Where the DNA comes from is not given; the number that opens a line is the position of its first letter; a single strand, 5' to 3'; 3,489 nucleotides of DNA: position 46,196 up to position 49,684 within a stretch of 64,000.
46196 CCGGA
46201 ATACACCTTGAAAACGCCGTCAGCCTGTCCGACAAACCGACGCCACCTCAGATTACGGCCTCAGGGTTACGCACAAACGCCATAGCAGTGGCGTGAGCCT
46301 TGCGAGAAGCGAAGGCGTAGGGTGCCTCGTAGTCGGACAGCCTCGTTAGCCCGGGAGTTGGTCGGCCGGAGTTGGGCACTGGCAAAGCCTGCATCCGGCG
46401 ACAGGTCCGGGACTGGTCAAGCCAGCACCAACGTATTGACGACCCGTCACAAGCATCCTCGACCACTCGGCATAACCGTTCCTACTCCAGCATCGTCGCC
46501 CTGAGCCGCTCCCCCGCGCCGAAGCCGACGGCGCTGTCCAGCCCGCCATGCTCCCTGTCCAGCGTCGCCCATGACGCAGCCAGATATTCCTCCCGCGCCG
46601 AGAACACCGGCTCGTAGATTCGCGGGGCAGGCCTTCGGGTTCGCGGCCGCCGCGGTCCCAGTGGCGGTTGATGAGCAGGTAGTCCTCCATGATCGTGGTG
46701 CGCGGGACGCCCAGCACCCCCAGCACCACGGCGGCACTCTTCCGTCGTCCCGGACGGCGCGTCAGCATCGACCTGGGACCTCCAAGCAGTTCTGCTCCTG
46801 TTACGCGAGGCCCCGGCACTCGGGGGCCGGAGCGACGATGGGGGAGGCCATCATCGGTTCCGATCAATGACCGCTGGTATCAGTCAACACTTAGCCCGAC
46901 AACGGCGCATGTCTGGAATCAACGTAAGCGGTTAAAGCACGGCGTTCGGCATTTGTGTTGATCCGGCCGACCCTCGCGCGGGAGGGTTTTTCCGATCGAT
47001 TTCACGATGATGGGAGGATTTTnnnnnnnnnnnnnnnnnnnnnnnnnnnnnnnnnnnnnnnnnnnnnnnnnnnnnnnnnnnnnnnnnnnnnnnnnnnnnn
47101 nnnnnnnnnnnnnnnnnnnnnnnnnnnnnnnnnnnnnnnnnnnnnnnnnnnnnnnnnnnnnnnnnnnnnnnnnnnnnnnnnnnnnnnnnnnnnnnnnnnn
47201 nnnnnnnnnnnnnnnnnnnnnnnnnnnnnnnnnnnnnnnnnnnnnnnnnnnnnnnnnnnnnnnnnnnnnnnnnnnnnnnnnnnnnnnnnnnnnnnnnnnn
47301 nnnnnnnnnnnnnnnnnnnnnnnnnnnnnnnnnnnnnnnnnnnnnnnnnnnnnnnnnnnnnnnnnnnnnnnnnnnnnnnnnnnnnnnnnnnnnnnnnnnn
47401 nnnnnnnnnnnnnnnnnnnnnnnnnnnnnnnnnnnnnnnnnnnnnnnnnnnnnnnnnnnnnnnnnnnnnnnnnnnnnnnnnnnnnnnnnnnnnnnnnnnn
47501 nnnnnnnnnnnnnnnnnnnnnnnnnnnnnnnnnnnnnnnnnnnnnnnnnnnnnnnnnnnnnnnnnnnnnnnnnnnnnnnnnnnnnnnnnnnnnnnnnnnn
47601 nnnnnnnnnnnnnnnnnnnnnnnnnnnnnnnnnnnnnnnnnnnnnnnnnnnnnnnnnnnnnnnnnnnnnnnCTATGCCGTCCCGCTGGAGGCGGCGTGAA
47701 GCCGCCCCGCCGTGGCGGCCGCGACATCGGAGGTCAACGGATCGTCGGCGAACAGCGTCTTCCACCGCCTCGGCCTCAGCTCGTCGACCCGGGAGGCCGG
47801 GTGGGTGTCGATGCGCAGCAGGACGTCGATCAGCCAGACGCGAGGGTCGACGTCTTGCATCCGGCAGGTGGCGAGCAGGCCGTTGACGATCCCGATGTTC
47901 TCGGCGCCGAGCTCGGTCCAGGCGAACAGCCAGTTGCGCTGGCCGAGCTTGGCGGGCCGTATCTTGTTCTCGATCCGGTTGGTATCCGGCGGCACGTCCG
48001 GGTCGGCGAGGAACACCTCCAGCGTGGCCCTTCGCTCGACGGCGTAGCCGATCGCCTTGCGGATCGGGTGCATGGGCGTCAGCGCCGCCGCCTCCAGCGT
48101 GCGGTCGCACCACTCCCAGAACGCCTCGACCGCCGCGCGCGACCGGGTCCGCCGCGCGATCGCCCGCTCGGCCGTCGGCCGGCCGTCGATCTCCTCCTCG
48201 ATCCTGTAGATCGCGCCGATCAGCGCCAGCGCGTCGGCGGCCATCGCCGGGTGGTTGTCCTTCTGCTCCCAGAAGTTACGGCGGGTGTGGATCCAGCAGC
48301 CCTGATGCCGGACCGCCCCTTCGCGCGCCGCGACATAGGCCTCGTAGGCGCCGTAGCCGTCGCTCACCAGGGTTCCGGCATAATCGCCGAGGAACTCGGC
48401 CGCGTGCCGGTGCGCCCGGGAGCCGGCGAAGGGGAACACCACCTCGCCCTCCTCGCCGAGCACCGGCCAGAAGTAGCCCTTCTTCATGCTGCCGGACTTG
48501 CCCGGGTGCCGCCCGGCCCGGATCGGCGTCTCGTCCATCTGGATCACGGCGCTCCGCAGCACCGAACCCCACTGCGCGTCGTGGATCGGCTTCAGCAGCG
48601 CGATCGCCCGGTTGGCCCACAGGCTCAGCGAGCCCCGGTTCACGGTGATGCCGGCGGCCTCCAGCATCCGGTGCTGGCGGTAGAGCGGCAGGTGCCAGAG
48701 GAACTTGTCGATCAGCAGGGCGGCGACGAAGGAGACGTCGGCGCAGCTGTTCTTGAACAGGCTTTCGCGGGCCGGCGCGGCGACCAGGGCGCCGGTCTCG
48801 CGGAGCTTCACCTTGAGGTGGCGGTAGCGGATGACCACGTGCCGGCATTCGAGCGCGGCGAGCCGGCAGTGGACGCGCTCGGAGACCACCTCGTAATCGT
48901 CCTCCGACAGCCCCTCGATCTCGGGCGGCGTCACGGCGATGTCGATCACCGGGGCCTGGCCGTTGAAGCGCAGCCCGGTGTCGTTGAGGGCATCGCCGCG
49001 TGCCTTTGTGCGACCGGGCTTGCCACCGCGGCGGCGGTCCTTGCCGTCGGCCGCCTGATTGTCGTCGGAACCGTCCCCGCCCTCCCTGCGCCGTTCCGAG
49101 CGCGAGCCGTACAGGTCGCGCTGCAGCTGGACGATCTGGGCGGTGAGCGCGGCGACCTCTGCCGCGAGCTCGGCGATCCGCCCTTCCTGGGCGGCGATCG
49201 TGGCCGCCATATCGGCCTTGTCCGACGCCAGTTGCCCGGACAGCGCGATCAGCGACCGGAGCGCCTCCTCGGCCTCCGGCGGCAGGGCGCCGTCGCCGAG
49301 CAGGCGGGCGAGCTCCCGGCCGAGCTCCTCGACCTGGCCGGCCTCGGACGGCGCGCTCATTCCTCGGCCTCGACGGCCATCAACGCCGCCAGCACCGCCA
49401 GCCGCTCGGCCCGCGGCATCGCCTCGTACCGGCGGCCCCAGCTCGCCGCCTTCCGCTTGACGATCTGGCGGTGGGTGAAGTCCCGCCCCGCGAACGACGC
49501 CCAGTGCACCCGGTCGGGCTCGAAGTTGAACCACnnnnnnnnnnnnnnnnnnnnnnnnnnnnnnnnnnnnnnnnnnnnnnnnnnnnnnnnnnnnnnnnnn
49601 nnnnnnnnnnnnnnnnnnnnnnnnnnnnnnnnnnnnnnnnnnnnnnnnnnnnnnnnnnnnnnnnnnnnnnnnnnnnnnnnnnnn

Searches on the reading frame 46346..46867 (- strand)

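Call 70: search_protein_families(library=padloc, proteins=[window:46346-46867:-], max_evalue=0.001)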
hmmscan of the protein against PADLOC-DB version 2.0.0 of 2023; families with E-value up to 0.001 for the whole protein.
window:46346-46867:- (173 aa): 0 families

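Call 73: search_protein_families(library=pfam, proteins=[window:46346-46867:-], max_evalue=0.001)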
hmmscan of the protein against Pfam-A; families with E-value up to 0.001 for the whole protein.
window:46346-46867:- (173 aa): 1 family
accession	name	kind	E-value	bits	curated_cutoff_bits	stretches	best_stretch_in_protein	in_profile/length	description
PF13350.11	Y_phosphatase3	-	0.00072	20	22.2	1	45-71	146-172/240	Tyrosine phosphatase family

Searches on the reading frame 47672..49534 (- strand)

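Call 33: search_protein_families(library=pfam, proteins=[window:47672-49534:-], max_evalue=0.001)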
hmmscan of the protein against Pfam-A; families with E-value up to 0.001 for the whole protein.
window:47672-49534:- (620 aa): 2 families
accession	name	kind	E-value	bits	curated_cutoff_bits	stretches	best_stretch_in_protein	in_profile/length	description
PF03050.20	DDE_Tnp_IS66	-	1.1e-76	258.4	23.1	1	263-545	2-283/284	Transposase IS66 family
PF13817.11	DDE_Tnp_IS66_C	-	4.1e-09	36.9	30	1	553-588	2-38/39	IS66 C-terminal element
